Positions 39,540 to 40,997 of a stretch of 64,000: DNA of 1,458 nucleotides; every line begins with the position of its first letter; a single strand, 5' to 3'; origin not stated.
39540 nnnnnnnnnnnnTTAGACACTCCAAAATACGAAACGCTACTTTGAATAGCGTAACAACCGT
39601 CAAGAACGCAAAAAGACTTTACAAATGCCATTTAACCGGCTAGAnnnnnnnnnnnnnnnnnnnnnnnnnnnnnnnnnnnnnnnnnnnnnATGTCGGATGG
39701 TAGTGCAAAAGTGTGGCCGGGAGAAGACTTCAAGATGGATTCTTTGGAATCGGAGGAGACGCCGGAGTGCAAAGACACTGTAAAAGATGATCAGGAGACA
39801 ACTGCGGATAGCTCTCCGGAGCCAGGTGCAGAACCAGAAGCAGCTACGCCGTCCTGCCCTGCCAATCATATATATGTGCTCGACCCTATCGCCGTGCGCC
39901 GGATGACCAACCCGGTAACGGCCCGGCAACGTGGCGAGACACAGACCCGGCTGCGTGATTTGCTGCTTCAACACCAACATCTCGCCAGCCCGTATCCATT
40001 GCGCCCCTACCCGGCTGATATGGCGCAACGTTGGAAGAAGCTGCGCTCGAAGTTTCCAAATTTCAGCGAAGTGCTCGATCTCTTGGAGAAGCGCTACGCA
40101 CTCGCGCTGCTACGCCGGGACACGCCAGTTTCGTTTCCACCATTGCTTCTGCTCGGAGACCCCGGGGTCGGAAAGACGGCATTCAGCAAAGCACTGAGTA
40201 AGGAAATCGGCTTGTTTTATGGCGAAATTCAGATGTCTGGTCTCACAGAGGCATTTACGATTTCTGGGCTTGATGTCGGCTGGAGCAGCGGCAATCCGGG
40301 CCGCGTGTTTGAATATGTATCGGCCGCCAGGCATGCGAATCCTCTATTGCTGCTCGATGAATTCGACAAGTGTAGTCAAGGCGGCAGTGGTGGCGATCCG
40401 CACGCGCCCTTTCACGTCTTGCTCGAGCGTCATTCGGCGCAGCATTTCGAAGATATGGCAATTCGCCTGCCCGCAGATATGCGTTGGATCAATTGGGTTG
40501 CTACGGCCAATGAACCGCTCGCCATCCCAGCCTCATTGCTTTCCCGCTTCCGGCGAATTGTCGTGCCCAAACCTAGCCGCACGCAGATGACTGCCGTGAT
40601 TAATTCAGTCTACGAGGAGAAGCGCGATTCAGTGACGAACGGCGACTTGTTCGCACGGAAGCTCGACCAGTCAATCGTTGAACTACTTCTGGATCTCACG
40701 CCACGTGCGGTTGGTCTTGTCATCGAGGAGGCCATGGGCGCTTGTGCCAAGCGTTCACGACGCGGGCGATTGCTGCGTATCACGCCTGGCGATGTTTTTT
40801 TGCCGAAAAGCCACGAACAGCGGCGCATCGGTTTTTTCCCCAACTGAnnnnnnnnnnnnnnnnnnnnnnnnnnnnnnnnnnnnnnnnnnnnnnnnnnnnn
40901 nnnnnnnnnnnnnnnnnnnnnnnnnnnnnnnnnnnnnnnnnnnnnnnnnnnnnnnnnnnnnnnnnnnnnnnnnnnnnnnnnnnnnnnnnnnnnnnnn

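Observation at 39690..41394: Lon-like AAA+ ATPase paired with a free-standing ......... protein: candidate ATPase-nuclease system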

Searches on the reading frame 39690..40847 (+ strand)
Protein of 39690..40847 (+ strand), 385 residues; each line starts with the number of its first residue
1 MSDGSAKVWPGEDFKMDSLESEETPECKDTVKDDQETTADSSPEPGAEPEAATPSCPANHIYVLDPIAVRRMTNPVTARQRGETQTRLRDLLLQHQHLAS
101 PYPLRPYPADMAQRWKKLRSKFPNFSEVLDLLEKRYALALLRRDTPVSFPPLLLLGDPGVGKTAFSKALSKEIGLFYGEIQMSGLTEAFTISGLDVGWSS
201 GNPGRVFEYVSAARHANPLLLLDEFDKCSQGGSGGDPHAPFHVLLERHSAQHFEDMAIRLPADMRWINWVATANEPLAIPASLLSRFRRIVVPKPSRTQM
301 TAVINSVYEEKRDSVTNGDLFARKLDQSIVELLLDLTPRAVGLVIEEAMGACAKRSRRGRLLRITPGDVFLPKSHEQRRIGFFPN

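Call 3: search_protein_families(library=pfam, proteins=[window:39690-40847:+], max_evalue=0.01)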
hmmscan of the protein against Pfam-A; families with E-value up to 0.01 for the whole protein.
window:39690-40847:+ (385 aa): 3 families
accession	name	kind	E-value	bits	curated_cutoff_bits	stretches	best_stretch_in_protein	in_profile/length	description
PF00004.35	AAA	-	6.6e-13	49.7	21.2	1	152-291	1-127/131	ATPase family associated with various cellular activities (AAA)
PF07728.20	AAA_5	-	0.00016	22.2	22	1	151-229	1-79/139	AAA domain (dynein-related subfamily)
PF13238.12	AAA_18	-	0.0015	19.4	29.4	1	153-257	2-89/128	AAA domain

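Call 4: search_protein_families(library=padloc, proteins=[window:39690-40847:+], max_evalue=0.01)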
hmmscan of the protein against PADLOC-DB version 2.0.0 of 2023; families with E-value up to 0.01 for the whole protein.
window:39690-40847:+ (385 aa): 6 families
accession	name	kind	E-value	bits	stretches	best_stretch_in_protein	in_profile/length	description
PDLC02195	IetA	-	3.8e-07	27.7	1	151-227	139-206/395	-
PDLC02196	IetA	-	1.5e-06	25.9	1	150-227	123-191/374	-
PDLC04232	IetA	-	3.6e-06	24.6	1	127-228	94-186/330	-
PDLC03838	DolB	-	3.6e-05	21.2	1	152-230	169-243/375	-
PDLC00915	TRIP13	-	4.4e-05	21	0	152-175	66-89/302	TRIP13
PDLC04231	IetA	-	0.00088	17.1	1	122-238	90-195/262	-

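Call 7: search_protein_families(library=ncbifam, proteins=[window:39690-40847:+], max_evalue=0.01)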
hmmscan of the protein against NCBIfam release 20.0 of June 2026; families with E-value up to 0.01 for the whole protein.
window:39690-40847:+ (385 aa): 5 families
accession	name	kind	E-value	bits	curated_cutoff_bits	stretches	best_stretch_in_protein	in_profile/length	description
TIGR00763.1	lon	equivalog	4.7e-20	71.6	608.05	1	148-292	352-495/795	endopeptidase La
NF008053.0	PRK10787.1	equivalog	2e-14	52.7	891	1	138-290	338-488/784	endopeptidase La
TIGR02639.1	ClpA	equivalog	4.1e-05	22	993.15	1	142-228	482-568/734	ATP-dependent Clp protease ATP-binding subunit ClpA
NF042959.1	IteA_antiphage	equivalog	0.00053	19.3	510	1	150-227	126-194/367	anti-phage ATPase IteA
NF003229.0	PRK04195.1-5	equivalog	0.0021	16.8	280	1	152-232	47-119/413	replication factor C large subunit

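Call 10: find_homologous_proteins(query=window:39690-40847:+)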
Query window:39690-40847:+ (385 aa): 57 proteins with E <= 0.001 among 8000 candidates.
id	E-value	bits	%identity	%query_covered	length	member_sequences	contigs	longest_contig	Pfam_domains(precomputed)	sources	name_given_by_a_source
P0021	2.5e-259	878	100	100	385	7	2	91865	PF00004.36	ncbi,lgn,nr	ncbi:MAG: AAA family ATPase [Burkholderiales bacterium]|nr:AAA family ATPase [Burkholderiales bacter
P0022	4.6e-165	567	73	88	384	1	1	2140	PF00004.36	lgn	-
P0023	7.2e-164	563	70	96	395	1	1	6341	PF00004.36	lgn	-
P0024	3.7e-158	545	64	100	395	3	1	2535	PF00004.36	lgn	-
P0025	3.5e-152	525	68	85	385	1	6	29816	PF00004.36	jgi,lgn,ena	-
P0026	3.7e-152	525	64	95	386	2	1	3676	PF00004.36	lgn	-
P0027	7.9e-149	514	65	91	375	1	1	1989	PF00004.36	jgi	-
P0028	3.4e-148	512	67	85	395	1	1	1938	PF00004.36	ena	-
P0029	4.1e-148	512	68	85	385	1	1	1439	PF00004.36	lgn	-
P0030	2.9e-147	509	61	100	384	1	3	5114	PF00004.36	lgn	-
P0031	1.5e-143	497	60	100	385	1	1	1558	PF00004.36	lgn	-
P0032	7.6e-127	442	58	88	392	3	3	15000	PF00004.36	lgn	-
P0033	2.6e-124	433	55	93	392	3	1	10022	PF00004.36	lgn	-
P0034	8.9e-123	428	54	92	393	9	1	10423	PF00004.36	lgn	-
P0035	9.5e-48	181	41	73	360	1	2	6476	PF05729.19,PF00004.36,PF07728.21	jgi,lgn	jgi:ATP-dependent Lon protease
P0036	4.8e-45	172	36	73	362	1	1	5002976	PF00004.36,PF07728.21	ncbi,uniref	ncbi:AAA family ATPase [Methylotuvimicrobium sp. KM2]|uniref:AAA family ATPase n=1 Tax=Methylotuvimi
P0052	7.8e-39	152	36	70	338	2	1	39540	PF00004.36,PF07728.21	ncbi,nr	ncbi:MAG: AAA family ATPase [Burkholderiaceae bacterium]|nr:AAA family ATPase [Burkholderiaceae bact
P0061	1.4e-34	138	35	69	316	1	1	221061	PF07724.21,PF00004.36,PF07728.21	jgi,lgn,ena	-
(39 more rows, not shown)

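Call 19: find_encoding_contigs(protein=P0025, flank=8000, max_places=4)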
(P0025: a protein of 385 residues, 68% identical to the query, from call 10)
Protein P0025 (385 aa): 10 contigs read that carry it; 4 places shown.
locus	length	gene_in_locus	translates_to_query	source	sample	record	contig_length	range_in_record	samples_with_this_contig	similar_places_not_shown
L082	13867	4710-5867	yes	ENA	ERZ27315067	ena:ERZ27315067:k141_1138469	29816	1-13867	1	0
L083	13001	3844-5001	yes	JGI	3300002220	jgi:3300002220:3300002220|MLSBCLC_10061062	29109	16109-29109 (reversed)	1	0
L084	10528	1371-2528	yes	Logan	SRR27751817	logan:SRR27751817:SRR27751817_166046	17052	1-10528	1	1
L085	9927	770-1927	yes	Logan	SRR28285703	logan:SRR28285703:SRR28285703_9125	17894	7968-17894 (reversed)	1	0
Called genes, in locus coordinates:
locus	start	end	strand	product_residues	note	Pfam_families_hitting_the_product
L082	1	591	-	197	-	?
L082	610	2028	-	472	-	-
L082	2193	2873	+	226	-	PF00072:Response_reg, PF00486:Trans_reg_C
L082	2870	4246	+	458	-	PF21085:CusS, PF00672:HAMP, PF26769:HAMP_PhoQ (faint), PF00512:HisKA, PF02518:HATPase_c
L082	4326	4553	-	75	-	PF13443:HTH_26, PF13560:HTH_31 (weak)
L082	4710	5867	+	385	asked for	PF00004:AAA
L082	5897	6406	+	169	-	PF00961:LAGLIDADG_1 (weak)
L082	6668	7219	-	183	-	PF13302:Acetyltransf_3, PF00583:Acetyltransf_1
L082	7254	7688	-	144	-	PF00583:Acetyltransf_1, PF13673:Acetyltransf_10, PF13508:Acetyltransf_7, PF08445:FR47 (weak)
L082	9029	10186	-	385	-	PF14279:HNH_5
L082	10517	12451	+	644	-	PF07693:KAP_NTPase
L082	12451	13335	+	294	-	PF28083:QatB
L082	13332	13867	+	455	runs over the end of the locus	-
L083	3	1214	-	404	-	?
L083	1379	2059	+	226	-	PF00072:Response_reg, PF00486:Trans_reg_C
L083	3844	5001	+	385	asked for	PF00004:AAA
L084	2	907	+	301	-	?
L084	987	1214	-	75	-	PF13443:HTH_26, PF13560:HTH_31 (weak)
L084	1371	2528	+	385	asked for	PF00004:AAA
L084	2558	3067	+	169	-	PF00961:LAGLIDADG_1 (weak)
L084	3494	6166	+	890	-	PF02811:PHP, PF00005:ABC_tran (faint), PF02463:SMC_N (faint), PF13175:AAA_15, PF13304:AAA_21 (weak)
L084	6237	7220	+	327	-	PF14280:DUF4365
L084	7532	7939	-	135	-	PF04970:LRAT (weak)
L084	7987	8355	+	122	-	PF13560:HTH_31, PF01381:HTH_3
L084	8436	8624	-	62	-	-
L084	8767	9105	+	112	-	PF13560:HTH_31, PF12844:HTH_19 (weak), PF01381:HTH_3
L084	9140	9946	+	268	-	PF06114:Peptidase_M78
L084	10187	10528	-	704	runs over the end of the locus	-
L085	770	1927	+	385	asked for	PF00004:AAA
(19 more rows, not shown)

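Call 20: find_encoding_contigs(protein=P0032, flank=8000, max_places=3)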
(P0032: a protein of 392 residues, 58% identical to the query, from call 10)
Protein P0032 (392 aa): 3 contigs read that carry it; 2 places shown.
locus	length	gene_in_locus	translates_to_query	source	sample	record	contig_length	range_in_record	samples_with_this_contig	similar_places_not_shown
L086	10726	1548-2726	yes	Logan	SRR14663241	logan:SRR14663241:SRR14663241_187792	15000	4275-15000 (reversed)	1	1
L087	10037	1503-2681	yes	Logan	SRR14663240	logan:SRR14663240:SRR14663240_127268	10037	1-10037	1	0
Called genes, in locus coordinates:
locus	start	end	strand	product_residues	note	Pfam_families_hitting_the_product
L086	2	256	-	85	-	?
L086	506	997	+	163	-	-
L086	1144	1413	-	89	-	PF13443:HTH_26, PF01381:HTH_3 (weak)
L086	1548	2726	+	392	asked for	PF00004:AAA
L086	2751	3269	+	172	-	PF00961:LAGLIDADG_1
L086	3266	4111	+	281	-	PF00149:Metallophos, PF12850:Metallophos_2 (faint)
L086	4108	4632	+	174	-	-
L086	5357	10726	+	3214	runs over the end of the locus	?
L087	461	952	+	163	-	-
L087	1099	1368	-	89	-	PF13443:HTH_26, PF01381:HTH_3 (weak)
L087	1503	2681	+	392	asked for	PF00004:AAA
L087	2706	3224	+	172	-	PF00961:LAGLIDADG_1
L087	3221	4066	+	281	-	PF00149:Metallophos, PF12850:Metallophos_2 (faint)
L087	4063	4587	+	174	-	-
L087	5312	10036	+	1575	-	?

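Call 21: find_encoding_contigs(protein=P0034, flank=8000, max_places=3)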
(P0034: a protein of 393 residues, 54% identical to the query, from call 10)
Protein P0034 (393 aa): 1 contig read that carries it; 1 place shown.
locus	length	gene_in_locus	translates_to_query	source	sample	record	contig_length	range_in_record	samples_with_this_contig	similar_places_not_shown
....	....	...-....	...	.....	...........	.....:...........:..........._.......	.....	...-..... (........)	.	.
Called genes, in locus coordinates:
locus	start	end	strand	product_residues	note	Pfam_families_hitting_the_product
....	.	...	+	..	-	?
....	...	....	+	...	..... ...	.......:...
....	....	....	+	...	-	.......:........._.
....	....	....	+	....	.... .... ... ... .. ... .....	?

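Call 29: find_encoding_contigs(protein=P0036, flank=8000, max_places=2)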
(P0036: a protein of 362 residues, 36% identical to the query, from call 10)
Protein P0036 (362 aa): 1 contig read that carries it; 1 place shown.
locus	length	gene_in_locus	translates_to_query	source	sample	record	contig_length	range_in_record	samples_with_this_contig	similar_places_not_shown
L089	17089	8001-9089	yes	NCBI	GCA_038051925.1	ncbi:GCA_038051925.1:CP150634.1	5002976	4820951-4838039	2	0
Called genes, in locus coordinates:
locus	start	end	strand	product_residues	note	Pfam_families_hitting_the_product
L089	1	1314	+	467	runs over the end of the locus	-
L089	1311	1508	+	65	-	PF17723:RHH_8 (weak)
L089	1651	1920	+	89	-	-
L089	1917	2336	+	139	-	PF01850:PIN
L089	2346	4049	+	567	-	PF00293:NUDIX (faint)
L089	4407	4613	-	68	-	PF20594:DUF6794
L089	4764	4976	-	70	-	PF13443:HTH_26, PF01381:HTH_3 (weak)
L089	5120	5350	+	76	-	-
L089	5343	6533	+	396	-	PF12167:Arm-DNA-bind_2, PF14659:Phage_int_SAM_3 (weak), PF22022:Phage_int_M, PF00589:Phage_integrase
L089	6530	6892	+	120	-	-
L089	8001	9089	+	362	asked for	PF00004:AAA, PF07728:AAA_5 (weak)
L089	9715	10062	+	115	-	PF12728:HTH_17, PF13411:MerR_1 (weak), PF00376:MerR (weak)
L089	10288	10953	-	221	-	PF23947:DUF7281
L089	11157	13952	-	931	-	PF28007:MksF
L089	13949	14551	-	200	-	PF21980:MksE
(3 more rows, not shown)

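Call 30: find_encoding_contigs(protein=P0061, flank=8000, max_places=2)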
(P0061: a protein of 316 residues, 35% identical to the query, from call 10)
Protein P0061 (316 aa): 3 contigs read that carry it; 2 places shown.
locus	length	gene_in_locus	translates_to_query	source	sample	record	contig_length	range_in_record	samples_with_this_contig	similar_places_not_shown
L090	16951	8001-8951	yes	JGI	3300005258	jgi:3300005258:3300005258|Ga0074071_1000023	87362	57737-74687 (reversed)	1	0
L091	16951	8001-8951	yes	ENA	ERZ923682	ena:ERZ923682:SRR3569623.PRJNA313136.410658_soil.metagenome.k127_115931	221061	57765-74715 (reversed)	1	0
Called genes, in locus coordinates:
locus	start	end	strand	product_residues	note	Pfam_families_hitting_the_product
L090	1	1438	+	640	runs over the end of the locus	PF08298:AAA_PrkA, PF06798:PrkA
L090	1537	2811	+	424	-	PF04285:DUF444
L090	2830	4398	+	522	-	PF04293:SpoVR, PF24755:SpoVR_C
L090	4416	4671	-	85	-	-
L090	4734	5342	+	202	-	PF13628:DUF4142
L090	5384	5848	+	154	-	PF09537:DUF2383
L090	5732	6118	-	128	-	-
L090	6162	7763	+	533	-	PF28550:DUF8436, PF07992:Pyr_redox_2 (faint), PF01134:GIDA (faint), PF03486:HI0933_like (faint), PF01593:Amino_oxidase (faint), PF01266:DAO (weak), PF21688:FAD-depend_C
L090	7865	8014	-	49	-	-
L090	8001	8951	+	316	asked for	PF07724:AAA_2 (weak), PF00004:AAA, PF07728:AAA_5 (weak)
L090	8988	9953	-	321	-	PF01544:CorA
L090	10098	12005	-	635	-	PF00072:Response_reg, PF00990:GGDEF, PF00563:EAL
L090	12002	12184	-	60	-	-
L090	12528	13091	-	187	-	PF09361:Phasin_2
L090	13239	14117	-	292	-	PF13539:Peptidase_M15_4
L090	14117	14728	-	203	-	PF02798:GST_N, PF13417:GST_N_3, PF13409:GST_N_2, PF00043:GST_C, PF14497:GST_C_3 (weak), PF13410:GST_C_2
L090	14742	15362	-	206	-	-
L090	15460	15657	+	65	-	-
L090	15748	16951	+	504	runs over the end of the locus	PF02310:B12-binding, PF04055:Radical_SAM, PF13311:DUF4080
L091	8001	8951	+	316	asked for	PF07724:AAA_2 (weak), PF00004:AAA, PF07728:AAA_5 (weak)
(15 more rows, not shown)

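Call 31: find_encoding_contigs(protein=P0052, flank=8000, max_places=2)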
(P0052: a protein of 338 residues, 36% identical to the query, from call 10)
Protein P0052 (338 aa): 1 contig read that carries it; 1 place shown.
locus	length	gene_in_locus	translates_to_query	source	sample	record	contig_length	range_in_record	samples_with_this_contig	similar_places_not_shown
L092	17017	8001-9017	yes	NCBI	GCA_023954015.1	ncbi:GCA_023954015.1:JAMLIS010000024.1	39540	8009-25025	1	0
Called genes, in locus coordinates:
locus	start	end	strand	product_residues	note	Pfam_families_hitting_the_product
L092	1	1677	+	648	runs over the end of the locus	PF01734:Patatin (faint)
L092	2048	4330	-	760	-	-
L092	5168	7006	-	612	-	PF01807:Zn_ribbon_DnaG, PF08275:DNAG_N, PF01751:Toprim, PF13662:Toprim_4, PF13155:Toprim_2, PF10410:DnaB_bind, PF08278:DnaG_DnaB_bind (weak)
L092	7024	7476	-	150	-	PF09424:YqeY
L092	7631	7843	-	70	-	PF01165:Ribosomal_S21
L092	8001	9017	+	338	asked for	PF00004:AAA, PF07728:AAA_5 (weak)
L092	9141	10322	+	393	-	PF00990:GGDEF, PF22335:Cas10-Cmr2_palm2 (weak)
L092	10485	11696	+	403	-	PF00990:GGDEF, PF22335:Cas10-Cmr2_palm2 (weak)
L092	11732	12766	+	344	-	PF00814:TsaD, PF22521:HypF_C_2 (weak)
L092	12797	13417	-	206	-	PF02660:G3P_acyltransf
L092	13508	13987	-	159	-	PF04073:tRNA_edit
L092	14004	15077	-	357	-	PF00005:ABC_tran, PF13304:AAA_21 (faint), PF17912:OB_MalK (weak), PF08402:TOBE_2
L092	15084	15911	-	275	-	PF00528:BPD_transp_1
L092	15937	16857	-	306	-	PF00528:BPD_transp_1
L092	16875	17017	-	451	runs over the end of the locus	PF01547:SBP_bac_1, PF13416:SBP_bac_8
